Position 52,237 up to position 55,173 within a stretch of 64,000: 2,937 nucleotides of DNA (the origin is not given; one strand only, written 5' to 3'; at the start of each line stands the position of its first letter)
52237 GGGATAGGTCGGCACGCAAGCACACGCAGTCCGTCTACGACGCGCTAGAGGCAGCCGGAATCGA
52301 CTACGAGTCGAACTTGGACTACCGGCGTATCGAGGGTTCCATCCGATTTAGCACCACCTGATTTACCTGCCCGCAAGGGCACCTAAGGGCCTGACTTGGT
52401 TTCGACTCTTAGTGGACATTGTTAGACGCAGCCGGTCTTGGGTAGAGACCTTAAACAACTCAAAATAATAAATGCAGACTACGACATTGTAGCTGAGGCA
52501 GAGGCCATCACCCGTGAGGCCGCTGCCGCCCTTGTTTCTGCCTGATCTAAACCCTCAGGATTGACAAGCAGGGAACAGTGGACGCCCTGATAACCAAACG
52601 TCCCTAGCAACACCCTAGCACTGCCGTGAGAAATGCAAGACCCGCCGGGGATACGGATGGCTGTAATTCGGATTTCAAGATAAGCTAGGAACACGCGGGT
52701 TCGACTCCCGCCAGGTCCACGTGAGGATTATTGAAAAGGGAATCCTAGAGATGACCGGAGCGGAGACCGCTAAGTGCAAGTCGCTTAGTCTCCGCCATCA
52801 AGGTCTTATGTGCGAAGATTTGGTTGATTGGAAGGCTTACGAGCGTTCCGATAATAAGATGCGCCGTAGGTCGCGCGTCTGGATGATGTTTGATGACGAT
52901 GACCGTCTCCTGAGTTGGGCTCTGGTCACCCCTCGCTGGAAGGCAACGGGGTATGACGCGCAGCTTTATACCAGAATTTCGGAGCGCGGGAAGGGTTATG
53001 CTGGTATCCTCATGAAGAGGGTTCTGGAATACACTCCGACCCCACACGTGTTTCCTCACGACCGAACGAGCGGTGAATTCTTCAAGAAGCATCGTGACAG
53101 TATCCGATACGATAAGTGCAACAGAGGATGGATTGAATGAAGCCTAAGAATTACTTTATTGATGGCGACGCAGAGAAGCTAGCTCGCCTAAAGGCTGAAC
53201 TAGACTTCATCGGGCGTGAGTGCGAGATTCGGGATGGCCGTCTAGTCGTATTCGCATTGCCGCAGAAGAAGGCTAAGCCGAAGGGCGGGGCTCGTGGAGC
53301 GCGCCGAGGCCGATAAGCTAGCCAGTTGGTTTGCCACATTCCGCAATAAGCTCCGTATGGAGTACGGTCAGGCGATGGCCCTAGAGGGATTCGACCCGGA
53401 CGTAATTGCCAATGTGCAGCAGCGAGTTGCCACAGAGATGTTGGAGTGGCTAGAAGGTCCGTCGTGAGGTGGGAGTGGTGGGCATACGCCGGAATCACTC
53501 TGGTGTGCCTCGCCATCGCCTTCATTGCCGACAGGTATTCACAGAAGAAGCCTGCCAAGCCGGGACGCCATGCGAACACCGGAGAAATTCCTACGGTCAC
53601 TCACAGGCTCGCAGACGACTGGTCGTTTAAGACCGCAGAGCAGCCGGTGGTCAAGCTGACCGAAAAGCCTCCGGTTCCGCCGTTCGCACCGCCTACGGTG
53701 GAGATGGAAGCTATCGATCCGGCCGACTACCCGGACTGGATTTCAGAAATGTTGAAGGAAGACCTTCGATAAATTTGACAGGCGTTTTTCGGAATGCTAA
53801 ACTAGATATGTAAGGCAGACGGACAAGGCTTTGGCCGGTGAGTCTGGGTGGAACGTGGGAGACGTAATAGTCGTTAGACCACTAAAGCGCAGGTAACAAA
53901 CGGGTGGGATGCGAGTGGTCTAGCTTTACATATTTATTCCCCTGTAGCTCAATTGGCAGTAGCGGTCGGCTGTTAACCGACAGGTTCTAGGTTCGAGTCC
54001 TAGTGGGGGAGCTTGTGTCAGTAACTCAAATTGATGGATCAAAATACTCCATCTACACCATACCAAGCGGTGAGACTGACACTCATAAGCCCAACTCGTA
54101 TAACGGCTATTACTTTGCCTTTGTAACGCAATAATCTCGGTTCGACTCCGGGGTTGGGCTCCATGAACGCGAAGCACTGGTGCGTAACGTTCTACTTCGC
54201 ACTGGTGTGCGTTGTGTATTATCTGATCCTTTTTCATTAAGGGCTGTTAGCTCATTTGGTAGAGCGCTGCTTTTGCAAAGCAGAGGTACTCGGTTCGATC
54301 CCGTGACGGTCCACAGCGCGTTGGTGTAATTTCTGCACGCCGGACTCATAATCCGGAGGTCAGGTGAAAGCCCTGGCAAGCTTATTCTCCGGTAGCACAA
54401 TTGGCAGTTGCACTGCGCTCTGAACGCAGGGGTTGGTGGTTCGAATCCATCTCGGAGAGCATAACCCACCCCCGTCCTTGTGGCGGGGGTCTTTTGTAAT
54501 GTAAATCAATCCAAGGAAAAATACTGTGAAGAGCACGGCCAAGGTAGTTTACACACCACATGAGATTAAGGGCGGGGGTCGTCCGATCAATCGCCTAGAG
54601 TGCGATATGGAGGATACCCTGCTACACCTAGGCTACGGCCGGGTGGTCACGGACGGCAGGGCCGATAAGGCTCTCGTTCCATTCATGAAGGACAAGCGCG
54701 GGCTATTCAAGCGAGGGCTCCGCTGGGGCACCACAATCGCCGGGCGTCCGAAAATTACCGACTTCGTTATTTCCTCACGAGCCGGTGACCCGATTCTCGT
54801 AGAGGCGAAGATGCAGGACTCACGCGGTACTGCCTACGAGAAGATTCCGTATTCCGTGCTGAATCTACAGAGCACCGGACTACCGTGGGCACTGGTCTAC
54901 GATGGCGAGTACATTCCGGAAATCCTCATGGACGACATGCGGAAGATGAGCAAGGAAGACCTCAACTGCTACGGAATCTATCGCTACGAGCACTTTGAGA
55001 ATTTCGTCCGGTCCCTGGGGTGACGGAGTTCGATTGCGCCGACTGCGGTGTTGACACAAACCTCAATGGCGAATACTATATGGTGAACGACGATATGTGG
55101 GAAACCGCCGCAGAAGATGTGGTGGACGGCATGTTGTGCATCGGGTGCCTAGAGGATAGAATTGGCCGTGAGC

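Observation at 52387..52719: Phage-encoded tmRNA (SsrA) embedded between tRNA islands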

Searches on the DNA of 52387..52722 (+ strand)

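Call 4: search_dna_similar(query=window:52387-52722:+, collection=phages, mode=distant, max_rows=40)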
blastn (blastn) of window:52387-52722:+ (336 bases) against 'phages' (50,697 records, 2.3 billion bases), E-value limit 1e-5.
No match.
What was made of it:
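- Tried and rejected: blastn (word 11) of the tmRNA against 50,697 phage records found no match (call 4).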

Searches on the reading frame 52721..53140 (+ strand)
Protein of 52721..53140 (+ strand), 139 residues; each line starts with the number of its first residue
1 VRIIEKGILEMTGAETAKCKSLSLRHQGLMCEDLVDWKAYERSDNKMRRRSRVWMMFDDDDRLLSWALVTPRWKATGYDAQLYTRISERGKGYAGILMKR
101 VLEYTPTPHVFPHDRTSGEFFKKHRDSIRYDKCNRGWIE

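Call 9: search_protein_families(library=pfam, proteins=[window:52721-53140:+], max_evalue=0.01)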
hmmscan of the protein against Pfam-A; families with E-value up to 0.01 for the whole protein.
window:52721-53140:+ (139 aa): 1 family
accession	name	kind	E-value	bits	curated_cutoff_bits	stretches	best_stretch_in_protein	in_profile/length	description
PF00583.31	Acetyltransf_1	-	7.7e-06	26.6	20.7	1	36-105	15-88/116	Acetyltransferase (GNAT) family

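Call 20: find_related_loci(query=window:52721-53140:+, collection=viral_contigs, flank=6000)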
Query window:52721-53140:+ (139 aa) in viral_contigs; peptide patterns used: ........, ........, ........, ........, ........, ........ (x = any residue, [..] = any of these).
3 stretches matched a pattern, but none encodes a relative of the query by tblastn (E <= 1e-3).

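Call 25: find_encoding_contigs(protein=window:52721-53140:+, flank=10000, max_places=10)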
Protein window:52721-53140:+ (139 aa): 1 contig read that carries it; 1 place shown.
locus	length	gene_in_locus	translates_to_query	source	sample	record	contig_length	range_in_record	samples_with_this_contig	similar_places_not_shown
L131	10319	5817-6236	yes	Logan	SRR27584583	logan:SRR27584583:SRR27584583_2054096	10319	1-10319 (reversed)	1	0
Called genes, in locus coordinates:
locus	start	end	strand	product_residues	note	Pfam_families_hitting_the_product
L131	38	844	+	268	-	PF01145:Band_7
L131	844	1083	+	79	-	-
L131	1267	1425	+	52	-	-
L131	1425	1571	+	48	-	-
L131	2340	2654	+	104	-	PF00085:Thioredoxin, PF14595:Thioredoxin_9 (weak), PF13098:Thioredoxin_2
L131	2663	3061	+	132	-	PF07885:Ion_trans_2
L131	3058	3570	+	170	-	-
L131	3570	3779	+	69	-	-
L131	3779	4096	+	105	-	PF23719:VapB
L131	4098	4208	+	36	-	-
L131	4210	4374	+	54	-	-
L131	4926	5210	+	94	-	-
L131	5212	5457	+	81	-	-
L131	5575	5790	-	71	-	-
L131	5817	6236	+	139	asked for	PF00583:Acetyltransf_1 (weak)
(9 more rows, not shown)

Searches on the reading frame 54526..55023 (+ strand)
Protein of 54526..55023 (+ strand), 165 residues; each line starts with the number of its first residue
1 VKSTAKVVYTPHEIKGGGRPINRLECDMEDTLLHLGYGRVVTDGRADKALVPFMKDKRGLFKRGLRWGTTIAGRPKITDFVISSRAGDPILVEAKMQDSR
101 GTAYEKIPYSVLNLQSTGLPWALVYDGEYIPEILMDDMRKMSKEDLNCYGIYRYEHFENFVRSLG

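Call 9: search_protein_families(library=pfam, proteins=[window:54526-55023:+], max_evalue=0.01)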
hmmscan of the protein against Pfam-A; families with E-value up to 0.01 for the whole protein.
window:54526-55023:+ (165 aa): 1 family
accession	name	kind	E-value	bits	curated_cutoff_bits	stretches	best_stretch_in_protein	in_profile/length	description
PF20472.4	PDDEXK_11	-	5.5e-11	42.8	23.7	1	27-128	12-103/145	PD-(D/E)XK nuclease superfamily domain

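Call 26: find_encoding_contigs(protein=window:54526-55023:+, flank=10000, max_places=10)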
Protein window:54526-55023:+ (165 aa): 1 contig read that carries it; 1 place shown.
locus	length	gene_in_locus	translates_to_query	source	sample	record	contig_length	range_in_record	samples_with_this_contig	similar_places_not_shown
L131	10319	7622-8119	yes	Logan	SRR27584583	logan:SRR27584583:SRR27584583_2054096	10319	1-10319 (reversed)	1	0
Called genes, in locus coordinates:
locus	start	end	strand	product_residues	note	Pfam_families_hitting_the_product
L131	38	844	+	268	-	PF01145:Band_7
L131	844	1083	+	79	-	-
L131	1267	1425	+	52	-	-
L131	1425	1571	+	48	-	-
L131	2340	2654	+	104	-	PF00085:Thioredoxin, PF14595:Thioredoxin_9 (weak), PF13098:Thioredoxin_2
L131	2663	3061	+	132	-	PF07885:Ion_trans_2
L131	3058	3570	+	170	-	-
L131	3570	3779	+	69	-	-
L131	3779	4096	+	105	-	PF23719:VapB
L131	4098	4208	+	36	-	-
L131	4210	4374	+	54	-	-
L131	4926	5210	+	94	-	-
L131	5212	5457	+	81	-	-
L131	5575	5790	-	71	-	-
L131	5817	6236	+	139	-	PF00583:Acetyltransf_1 (weak)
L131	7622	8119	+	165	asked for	PF20472:PDDEXK_11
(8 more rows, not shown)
